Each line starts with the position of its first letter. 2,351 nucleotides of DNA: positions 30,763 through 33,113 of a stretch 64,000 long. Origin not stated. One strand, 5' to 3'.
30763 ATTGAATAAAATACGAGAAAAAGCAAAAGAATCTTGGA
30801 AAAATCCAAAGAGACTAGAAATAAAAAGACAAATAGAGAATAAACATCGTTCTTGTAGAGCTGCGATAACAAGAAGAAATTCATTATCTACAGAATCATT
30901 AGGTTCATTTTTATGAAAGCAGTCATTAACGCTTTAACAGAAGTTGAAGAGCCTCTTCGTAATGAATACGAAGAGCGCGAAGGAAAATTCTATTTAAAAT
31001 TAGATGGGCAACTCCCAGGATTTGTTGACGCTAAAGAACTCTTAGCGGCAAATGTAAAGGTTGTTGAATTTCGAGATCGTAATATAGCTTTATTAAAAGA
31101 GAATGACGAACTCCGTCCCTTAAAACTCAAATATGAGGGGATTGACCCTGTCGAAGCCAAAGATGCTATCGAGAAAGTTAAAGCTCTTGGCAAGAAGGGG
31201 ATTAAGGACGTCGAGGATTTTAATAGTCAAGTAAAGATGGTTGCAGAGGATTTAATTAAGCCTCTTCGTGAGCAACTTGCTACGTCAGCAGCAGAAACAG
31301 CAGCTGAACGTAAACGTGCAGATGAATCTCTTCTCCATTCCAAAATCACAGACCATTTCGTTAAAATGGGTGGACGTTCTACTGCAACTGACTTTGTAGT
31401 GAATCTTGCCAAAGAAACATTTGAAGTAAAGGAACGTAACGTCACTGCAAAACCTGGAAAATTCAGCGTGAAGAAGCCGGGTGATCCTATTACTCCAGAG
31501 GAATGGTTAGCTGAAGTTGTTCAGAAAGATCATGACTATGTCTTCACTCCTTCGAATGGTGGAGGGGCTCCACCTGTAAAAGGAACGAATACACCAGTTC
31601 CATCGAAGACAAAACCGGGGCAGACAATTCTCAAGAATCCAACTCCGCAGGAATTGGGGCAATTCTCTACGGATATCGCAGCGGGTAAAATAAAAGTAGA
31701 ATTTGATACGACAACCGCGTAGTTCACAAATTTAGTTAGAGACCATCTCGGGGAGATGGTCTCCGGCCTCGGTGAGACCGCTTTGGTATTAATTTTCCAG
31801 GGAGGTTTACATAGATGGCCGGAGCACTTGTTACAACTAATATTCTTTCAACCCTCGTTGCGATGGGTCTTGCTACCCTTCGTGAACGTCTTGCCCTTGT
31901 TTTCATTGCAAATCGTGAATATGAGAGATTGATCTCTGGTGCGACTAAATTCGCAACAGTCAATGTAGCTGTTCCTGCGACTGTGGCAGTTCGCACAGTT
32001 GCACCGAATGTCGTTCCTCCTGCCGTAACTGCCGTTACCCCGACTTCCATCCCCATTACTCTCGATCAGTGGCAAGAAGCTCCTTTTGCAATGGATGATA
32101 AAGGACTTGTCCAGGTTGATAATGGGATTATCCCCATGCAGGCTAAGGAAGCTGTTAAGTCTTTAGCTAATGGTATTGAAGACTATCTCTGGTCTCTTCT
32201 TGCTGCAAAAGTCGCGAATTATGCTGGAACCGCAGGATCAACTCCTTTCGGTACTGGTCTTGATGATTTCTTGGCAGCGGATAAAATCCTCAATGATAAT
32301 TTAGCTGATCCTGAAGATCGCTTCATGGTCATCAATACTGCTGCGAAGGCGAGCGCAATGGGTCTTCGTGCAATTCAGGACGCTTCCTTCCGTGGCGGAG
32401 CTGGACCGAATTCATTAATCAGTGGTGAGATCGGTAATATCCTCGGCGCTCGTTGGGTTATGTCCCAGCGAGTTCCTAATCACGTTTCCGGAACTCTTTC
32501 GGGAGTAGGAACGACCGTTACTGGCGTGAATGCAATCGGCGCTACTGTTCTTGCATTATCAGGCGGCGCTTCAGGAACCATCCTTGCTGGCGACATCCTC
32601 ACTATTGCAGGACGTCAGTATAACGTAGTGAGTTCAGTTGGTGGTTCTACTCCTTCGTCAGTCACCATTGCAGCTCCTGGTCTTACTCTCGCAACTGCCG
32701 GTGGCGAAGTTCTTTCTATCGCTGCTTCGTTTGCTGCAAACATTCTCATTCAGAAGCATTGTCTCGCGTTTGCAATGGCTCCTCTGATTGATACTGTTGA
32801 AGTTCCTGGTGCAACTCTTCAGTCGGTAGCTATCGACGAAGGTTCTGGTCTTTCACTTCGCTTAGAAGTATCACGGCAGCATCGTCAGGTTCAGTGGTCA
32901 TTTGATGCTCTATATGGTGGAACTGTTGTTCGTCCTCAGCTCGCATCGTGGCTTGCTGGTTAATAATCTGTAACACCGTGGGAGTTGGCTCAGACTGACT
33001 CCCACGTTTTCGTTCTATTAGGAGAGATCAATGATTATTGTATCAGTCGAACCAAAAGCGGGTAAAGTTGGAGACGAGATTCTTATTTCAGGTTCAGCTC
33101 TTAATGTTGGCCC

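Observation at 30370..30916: Unusual load of freestanding homing endonucleases, including a GIY-YIG gene with its own promoter inside the head-gene block and an HNH between two tRNAs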

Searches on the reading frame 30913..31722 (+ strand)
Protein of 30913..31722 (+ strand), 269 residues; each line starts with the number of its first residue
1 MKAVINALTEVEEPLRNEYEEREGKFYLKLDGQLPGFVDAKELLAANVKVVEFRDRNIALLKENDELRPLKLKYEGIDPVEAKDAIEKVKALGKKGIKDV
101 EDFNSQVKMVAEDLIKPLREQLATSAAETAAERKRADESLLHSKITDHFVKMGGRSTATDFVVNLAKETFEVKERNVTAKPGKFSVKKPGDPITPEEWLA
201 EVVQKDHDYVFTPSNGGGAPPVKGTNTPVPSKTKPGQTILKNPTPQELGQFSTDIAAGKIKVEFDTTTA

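Call 9: search_protein_families(library=phrogs, proteins=[window:30913-31722:+], max_evalue=0.01)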
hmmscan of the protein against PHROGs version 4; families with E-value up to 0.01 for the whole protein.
window:30913-31722:+ (269 aa): 2 families
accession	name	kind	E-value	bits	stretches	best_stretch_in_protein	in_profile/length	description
phrog_206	-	head and packaging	2.5e-18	67.8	1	7-234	10-234/263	head scaffolding protein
phrog_784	-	unknown function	2.3e-07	31.7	1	72-225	64-222/250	-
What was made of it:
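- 30913..31722 (+): Head scaffolding protein gene. Its ATG overlaps the GIY-YIG stop codon (ATGA). The right-hand junction of the insertion is here. PHROG 206 E=2.5e-18 (call 9).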

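Call 12: find_related_loci(query=window:30913-31722:+, collection=viral_contigs, flank=6000)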
Query window:30913-31722:+ (269 aa) in viral_contigs; peptide patterns used: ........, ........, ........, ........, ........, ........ (x = any residue, [..] = any of these).
31 stretches matched a pattern, but none encodes a relative of the query by tblastn (E <= 1e-3).

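Call 13: find_encoding_contigs(protein=window:30913-31722:+, flank=8000, max_places=10)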
Protein window:30913-31722:+ (269 aa): no gene with exactly this product is on record in the collection.

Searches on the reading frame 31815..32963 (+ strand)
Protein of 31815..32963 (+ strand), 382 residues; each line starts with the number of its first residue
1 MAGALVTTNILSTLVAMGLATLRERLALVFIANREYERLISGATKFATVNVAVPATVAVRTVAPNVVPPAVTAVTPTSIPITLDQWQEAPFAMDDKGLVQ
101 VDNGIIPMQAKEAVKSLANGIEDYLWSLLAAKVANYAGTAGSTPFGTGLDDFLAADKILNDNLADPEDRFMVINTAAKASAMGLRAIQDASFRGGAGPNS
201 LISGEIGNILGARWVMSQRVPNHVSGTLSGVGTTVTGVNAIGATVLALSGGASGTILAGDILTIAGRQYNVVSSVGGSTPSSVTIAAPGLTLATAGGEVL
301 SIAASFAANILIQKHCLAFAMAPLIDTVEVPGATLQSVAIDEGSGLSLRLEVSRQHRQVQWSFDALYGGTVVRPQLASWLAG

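Call 11: search_dna_similar(query=window:31815-32963:+, collection=phages, mode=protein, max_rows=25)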
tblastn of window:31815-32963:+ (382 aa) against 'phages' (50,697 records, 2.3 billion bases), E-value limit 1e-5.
Records with a match: 45; places in all: 45; records where one place covers at least 80% of the query: 43.
Best place of each record, by identity: <60% 45.
By first word of the organism name: Vibrio 41; Caudoviricetes 2; Pasteurella 1; Caulobacter 1.
By host as written in the record: Vibrio parahaemolyticus 15; - 4; Vibrio alginolyticus 4; Vibrio vulnificus 3; Vibrio campbellii HY01 2; Vibrio parahaemolyticus VP11 1; Vibrio parahaemolyticus G855 1; Vibrio parahaemolyticus NCCP 13714 1; and 14 more.
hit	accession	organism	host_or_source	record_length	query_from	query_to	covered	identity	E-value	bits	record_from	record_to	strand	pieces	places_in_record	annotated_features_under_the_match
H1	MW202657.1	Caudoviricetes sp.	Manatee Spring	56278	1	382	100%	34.8%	2e-34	140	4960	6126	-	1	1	P22 coat protein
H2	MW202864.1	Caudoviricetes sp.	Manatee Spring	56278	1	382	100%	34.8%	2e-34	140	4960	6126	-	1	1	P22 coat protein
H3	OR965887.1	Vibrio phage VpP2 MP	Vibrio parahaemolyticus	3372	10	382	98%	35.4%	3e-40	157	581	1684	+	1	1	major head protein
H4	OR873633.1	Vibrio phage VpP1 MP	Vibrio parahaemolyticus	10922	10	382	98%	35.4%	4e-40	157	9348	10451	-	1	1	major head protein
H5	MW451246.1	Vibrio phage VP11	Vibrio parahaemolyticus VP11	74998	10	382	98%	35.4%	4e-40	157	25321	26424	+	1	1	record has no annotation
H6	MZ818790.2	Vibrio phage OPA17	Vibrio campbellii HY01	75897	10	382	98%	35.4%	4e-40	157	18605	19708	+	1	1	hypothetical protein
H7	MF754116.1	Vibrio phage vB_VpaS_KF6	Vibrio parahaemolyticus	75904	10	382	98%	35.4%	4e-40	157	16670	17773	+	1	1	major capsid protein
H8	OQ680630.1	Vibrio phage PG288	Vibrio parahaemolyticus G855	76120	10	382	98%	35.4%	4e-40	157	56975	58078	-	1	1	major capsid protein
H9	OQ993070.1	Vibrio phage VPy01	Vibrio parahaemolyticus NCCP 13714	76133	10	382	98%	35.4%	4e-40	157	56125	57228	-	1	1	major capsid protein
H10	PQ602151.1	Vibrio phage PVA3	Vibrio alginolyticus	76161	10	382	98%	35.4%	4e-40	157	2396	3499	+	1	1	major capsid protein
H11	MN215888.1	Vibrio phage vB_VpaS_HCMJ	Vibrio parahaemolyticus AKM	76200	10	382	98%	35.4%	4e-40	157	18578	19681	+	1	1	major capsid protein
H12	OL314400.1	Vibrio phage OTA22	Vibrio campbellii HY01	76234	10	382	98%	35.4%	4e-40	157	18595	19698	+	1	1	hypothetical protein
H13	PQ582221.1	Vibrio phage PVA1_EC2022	Vibrio alginolyticus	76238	10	382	98%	35.4%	4e-40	157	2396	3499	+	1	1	major head protein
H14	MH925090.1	Vibrio phage ValLY_3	Vibrio alginolyticus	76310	10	382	98%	35.4%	4e-40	157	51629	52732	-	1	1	hypothetical protein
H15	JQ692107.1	Vibrio phage SSP002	Vibrio vulnificus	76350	10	382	98%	35.4%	4e-40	157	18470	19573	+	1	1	hypothetical protein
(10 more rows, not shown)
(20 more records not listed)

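Call 18: find_related_loci(query=window:31815-32963:+, collection=metagenome_contigs, flank=10000)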
Query window:31815-32963:+ (382 aa) in metagenome_contigs; peptide patterns used: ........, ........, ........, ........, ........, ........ (x = any residue, [..] = any of these).
131 stretches matched a pattern; 27 encode a relative of the query (tblastn E <= 1e-3); 27 distinct loci.
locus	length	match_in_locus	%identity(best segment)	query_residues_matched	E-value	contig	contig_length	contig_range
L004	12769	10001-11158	81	4-382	0e+0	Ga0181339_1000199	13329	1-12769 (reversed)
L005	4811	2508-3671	78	1-382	0e+0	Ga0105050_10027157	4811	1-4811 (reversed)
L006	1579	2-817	95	111-382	0e+0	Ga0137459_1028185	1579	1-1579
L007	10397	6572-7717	64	1-382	3e-152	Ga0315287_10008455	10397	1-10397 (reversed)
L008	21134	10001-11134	64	1-382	1e-146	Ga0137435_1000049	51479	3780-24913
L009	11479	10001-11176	62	1-382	6e-146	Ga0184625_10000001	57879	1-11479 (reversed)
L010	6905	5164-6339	62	1-382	4e-146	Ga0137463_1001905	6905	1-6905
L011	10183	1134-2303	60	1-382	1e-139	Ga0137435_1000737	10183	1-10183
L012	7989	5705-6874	60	1-382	1e-139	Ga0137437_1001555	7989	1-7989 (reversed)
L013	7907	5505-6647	60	1-373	3e-139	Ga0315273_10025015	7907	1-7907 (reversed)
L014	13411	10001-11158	59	1-382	6e-139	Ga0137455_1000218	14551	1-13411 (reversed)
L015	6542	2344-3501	59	1-382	4e-139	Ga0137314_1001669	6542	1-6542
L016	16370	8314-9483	61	1-382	2e-137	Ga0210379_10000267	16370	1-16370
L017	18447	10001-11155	60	1-382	2e-129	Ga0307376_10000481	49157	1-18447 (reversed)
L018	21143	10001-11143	59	4-382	9e-129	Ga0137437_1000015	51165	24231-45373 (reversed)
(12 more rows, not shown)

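Call 19: find_related_loci(query=window:31815-32963:+, collection=viral_contigs, flank=10000)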
Query window:31815-32963:+ (382 aa) in viral_contigs; peptide patterns used: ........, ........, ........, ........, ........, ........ (x = any residue, [..] = any of these).
41 stretches matched a pattern; 35 encode a relative of the query (tblastn E <= 1e-3); 35 distinct loci.
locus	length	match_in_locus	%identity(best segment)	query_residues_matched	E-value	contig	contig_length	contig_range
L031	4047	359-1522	84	1-382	0e+0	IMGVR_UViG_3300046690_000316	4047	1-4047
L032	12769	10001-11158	81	4-382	0e+0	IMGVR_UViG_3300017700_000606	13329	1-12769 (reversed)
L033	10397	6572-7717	64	1-382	5e-152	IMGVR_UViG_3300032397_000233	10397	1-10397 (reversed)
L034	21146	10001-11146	66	1-382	4e-150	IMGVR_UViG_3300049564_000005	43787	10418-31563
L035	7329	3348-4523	63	1-382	3e-146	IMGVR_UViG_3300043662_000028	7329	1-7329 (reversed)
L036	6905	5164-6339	62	1-382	6e-146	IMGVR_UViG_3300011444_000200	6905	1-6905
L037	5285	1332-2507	62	1-382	3e-147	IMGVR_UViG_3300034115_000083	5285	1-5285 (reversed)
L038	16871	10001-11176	62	1-382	9e-146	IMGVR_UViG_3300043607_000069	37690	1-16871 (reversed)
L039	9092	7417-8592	62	1-382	9e-146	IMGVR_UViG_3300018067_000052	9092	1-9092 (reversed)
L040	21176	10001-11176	62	1-382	9e-146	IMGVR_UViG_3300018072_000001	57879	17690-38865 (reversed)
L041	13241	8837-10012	62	1-382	2e-145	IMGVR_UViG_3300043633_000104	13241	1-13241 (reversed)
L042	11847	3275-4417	61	1-382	1e-143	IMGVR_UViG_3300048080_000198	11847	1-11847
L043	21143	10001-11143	60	1-382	2e-143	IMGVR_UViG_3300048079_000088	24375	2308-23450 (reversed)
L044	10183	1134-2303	60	1-382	2e-139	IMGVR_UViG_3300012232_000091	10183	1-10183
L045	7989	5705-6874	60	1-382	2e-139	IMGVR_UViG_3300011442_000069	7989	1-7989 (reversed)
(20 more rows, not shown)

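Call 88: find_related_loci(query=window:31815-32963:+, collection=genome_contigs, flank=6000)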
Query window:31815-32963:+ (382 aa) in genome_contigs; peptide patterns used: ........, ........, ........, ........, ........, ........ (x = any residue, [..] = any of these).
57 stretches matched a pattern, but none encodes a relative of the query by tblastn (E <= 1e-3).
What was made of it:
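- Tried and rejected: Genome-collection scan with the capsid protein: none (call 88).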
